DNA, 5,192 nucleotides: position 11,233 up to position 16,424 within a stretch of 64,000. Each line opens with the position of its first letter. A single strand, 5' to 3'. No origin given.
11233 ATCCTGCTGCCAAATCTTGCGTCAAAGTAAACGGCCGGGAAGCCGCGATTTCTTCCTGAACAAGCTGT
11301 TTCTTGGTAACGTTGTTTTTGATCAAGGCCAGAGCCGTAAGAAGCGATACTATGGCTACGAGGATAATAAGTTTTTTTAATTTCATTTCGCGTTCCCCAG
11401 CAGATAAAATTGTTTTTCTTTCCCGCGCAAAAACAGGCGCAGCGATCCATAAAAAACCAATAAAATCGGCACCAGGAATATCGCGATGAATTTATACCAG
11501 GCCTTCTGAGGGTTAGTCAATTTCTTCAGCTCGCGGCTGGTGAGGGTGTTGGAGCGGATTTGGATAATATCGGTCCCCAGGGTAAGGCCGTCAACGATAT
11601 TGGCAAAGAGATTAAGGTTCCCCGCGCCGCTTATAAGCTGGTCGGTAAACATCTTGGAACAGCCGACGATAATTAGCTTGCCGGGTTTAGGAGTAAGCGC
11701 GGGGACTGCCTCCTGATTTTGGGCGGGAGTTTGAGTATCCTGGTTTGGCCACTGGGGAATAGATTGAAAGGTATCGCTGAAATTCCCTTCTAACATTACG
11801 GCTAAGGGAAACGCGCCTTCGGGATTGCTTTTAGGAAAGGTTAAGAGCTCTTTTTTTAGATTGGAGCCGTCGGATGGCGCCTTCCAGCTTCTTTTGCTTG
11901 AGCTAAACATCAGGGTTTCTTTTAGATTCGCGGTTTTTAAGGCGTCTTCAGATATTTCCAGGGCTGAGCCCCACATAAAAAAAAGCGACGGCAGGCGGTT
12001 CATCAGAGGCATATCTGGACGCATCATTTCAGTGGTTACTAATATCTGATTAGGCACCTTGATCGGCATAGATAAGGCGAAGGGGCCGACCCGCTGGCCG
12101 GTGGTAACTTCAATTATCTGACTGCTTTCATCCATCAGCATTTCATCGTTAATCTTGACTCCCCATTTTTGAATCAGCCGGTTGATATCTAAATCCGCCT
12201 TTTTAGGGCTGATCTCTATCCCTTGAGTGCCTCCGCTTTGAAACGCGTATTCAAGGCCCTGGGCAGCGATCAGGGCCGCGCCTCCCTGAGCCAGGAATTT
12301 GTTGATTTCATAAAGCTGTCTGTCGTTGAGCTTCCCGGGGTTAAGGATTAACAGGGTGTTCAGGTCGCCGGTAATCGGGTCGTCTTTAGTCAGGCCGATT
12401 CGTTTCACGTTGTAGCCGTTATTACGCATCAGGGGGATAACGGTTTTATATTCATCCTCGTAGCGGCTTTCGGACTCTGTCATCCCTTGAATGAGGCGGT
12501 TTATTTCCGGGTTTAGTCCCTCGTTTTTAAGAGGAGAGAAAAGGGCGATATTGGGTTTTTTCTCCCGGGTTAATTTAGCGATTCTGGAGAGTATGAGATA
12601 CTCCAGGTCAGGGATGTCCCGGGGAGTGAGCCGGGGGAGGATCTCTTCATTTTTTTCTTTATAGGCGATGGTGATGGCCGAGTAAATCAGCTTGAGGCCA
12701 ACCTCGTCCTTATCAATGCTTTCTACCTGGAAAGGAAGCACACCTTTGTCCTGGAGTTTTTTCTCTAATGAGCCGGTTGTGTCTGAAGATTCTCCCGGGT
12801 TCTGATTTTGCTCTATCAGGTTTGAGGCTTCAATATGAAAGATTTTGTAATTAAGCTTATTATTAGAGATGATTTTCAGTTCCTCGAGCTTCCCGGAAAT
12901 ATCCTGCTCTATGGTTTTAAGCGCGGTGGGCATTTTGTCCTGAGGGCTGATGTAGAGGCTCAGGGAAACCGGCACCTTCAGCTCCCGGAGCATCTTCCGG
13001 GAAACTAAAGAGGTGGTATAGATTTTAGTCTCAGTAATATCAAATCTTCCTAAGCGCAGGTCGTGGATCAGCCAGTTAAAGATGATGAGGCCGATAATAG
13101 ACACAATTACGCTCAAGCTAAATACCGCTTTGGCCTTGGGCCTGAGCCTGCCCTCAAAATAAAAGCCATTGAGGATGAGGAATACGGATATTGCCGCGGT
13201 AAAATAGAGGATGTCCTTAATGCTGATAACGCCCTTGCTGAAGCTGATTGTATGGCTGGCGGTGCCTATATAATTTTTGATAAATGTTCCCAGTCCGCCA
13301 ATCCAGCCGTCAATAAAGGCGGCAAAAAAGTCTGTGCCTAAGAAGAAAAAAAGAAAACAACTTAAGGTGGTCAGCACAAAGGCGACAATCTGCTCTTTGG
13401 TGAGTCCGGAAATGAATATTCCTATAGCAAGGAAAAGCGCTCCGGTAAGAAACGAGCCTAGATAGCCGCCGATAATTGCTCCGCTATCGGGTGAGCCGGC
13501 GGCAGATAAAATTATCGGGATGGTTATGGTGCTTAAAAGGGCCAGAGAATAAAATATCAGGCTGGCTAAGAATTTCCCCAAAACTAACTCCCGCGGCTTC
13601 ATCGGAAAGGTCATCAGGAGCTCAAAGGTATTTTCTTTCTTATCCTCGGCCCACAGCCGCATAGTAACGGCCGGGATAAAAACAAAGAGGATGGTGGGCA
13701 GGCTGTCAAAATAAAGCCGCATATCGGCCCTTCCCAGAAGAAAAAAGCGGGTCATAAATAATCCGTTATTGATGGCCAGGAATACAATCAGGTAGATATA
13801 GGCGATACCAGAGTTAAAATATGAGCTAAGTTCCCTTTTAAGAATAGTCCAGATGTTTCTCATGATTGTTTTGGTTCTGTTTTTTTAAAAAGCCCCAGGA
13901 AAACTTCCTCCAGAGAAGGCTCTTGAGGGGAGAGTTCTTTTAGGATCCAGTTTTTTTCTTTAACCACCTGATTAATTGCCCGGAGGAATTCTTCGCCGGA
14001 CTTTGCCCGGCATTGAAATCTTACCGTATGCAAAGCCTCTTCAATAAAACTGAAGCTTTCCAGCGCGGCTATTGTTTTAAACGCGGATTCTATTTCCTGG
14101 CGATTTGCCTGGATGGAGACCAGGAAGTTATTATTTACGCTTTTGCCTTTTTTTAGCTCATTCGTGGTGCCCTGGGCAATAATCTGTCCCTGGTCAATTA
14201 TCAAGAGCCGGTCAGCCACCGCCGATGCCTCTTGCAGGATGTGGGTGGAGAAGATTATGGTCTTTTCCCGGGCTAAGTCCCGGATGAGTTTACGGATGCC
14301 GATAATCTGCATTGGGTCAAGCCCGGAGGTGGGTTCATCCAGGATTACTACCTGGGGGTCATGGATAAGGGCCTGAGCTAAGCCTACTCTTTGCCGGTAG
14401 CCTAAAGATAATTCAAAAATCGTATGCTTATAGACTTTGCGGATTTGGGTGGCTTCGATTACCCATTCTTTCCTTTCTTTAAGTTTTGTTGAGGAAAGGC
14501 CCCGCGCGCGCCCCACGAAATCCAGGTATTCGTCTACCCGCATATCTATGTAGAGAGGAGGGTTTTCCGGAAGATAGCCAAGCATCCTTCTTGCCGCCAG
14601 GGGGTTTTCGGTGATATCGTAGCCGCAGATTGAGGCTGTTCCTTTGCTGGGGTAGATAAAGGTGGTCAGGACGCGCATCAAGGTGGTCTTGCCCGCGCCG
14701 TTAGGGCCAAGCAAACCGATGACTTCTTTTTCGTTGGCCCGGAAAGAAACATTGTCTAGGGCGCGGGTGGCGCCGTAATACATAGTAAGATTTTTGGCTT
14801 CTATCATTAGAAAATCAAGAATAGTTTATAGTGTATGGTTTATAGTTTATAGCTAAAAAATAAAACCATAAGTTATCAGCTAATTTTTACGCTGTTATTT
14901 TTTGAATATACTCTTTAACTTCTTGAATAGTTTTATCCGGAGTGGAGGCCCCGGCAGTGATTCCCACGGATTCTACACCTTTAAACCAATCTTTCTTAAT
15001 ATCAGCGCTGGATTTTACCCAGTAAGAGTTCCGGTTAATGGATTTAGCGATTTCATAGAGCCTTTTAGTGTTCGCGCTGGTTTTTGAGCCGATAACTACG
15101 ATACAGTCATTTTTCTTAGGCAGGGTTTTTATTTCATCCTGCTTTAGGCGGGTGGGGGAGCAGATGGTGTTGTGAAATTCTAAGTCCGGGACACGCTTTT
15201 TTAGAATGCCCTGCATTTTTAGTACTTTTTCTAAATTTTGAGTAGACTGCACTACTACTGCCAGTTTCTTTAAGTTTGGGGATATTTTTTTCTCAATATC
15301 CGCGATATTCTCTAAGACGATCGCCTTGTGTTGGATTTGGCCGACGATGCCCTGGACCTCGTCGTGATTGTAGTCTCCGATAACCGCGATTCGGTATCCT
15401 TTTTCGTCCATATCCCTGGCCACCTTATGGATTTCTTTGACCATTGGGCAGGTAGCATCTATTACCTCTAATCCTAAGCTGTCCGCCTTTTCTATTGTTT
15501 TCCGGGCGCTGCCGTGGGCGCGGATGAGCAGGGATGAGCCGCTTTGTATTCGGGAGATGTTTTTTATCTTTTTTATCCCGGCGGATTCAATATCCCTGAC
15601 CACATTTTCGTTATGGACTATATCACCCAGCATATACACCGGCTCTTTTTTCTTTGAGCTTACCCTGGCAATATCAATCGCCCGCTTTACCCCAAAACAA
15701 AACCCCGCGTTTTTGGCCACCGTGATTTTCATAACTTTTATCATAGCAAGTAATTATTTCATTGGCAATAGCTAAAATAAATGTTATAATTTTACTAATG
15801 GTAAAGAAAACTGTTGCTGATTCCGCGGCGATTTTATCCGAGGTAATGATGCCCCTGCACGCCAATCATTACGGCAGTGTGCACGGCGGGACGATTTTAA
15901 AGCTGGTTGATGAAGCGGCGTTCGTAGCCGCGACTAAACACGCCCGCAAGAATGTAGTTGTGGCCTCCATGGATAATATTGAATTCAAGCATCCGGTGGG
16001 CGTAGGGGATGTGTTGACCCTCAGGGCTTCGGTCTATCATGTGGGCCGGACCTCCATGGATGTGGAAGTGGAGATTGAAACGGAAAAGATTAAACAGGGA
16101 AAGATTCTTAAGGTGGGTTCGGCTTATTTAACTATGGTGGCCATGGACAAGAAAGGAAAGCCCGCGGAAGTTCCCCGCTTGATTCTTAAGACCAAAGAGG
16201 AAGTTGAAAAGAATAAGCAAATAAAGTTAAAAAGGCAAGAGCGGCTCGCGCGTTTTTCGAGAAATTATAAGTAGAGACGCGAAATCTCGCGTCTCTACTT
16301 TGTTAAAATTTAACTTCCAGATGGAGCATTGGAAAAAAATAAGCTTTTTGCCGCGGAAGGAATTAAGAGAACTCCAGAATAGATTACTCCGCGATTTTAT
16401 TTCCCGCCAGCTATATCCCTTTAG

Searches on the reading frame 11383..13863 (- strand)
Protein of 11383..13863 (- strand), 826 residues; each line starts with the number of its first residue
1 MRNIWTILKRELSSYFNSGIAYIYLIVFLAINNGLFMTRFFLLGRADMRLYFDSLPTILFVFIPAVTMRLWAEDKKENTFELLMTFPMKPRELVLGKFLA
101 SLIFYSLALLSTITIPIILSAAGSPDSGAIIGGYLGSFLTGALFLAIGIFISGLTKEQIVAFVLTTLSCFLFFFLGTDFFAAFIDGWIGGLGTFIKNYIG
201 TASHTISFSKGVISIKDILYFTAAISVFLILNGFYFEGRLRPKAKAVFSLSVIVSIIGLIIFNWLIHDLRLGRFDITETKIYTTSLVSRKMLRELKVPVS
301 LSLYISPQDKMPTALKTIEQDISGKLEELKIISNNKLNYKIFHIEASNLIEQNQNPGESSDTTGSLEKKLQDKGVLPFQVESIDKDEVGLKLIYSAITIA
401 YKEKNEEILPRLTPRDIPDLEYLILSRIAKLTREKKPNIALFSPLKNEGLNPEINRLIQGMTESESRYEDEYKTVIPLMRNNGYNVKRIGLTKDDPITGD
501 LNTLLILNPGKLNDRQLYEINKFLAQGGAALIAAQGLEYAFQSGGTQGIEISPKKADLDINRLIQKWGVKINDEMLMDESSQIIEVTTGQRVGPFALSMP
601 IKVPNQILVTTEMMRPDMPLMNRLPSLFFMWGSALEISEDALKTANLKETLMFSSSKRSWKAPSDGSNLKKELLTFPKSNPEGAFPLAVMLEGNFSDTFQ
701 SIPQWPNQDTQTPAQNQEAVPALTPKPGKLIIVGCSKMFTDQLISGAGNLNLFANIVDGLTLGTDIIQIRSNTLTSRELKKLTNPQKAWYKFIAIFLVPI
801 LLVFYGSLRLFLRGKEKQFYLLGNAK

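Call 7: search_protein_families(library=pfam, proteins=[window:11383-13863:-], max_evalue=0.001)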
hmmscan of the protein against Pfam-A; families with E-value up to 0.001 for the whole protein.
window:11383-13863:- (826 aa): 8 families
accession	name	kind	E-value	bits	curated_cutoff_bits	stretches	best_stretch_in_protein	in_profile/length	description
PF09822.16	ABC_transp_aux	-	2.2e-35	122.7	34.7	1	459-743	8-263/288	ABC-type uncharacterized transport system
PF23357.1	DUF7088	-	2.3e-10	41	27.8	1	278-398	1-103/105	Domain of unknown function (DUF7088)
PF12679.13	ABC2_membrane_2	-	2.7e-07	30.6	27.2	1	61-182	80-204/283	ABC-2 family transporter protein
PF12698.13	ABC2_membrane_3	-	3e-07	30.3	31.6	1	55-264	168-343/347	ABC-2 family transporter protein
PF13346.12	ABC2_membrane_5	-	6.6e-06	26.2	25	1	57-175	40-160/205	ABC-2 family transporter protein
PF01061.29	ABC2_membrane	-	1.1e-05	25.5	26.9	1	3-176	2-177/211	ABC-2 type transporter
PF14258.12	DUF4350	-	1.4e-05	25.9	30.4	1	476-560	13-94/181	Domain of unknown function (DUF4350)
PF12730.13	ABC2_membrane_4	-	0.00035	21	27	1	33-167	39-174/179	ABC-2 family transporter protein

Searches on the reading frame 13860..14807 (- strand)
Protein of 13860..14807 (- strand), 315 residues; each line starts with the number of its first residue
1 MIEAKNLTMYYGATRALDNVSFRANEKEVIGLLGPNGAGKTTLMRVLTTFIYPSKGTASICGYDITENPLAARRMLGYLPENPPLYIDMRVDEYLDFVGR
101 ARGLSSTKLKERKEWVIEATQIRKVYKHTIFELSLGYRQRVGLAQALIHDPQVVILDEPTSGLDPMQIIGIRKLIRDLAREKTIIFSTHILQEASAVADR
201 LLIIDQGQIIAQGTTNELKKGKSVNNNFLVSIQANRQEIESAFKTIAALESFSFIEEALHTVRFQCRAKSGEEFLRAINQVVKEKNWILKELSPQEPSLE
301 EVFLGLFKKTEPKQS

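Call 7: search_protein_families(library=pfam, proteins=[window:13860-14807:-], max_evalue=0.001)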
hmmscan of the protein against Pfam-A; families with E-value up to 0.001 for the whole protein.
window:13860-14807:- (315 aa): 4 families
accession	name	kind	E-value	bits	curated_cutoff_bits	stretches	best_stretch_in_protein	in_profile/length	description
PF00005.33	ABC_tran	-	1.3e-28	100.8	25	1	17-161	1-137/137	ABC transporter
PF13304.12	AAA_21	-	4.3e-13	50.4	27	1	129-190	234-299/304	AAA domain, putative AbiEii toxin, Type IV TA system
PF13732.12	DrrA1-3_C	-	0.00062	20.9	27.4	0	213-304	1-78/81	ATP-binding protein DrrA1-3-like, C-terminal domain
PF13476.12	AAA_23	-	0.00064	20.8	27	0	21-53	16-45/201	AAA domain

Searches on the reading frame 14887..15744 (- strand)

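Call 7: search_protein_families(library=pfam, proteins=[window:14887-15744:-], max_evalue=0.001)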
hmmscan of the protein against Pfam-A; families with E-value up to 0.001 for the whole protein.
window:14887-15744:- (285 aa): 2 families
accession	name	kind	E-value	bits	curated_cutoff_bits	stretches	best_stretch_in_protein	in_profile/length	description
PF02401.23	LYTB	-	4.7e-89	298.7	24.5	1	7-280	1-266/267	LytB protein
PF04392.18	ABC_sub_bind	-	0.00013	21.8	25.9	0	76-126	145-195/293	ABC transporter substrate binding protein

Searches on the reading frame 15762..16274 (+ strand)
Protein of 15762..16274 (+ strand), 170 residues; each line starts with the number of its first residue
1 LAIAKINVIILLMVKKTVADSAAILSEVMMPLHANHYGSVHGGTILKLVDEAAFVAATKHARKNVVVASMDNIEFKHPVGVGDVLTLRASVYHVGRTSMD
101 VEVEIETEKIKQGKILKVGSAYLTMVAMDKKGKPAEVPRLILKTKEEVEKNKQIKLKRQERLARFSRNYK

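Call 7: search_protein_families(library=pfam, proteins=[window:15762-16274:+], max_evalue=0.001)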
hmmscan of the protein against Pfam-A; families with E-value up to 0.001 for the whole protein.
window:15762-16274:+ (170 aa): 2 families
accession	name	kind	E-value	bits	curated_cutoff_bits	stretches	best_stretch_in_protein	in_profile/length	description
PF03061.28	4HBT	-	1.8e-23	83.1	20.6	1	37-112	1-77/79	Thioesterase superfamily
PF13279.12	4HBT_2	-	1.9e-06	28.7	25.5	1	39-139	19-116/122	Thioesterase-like superfamily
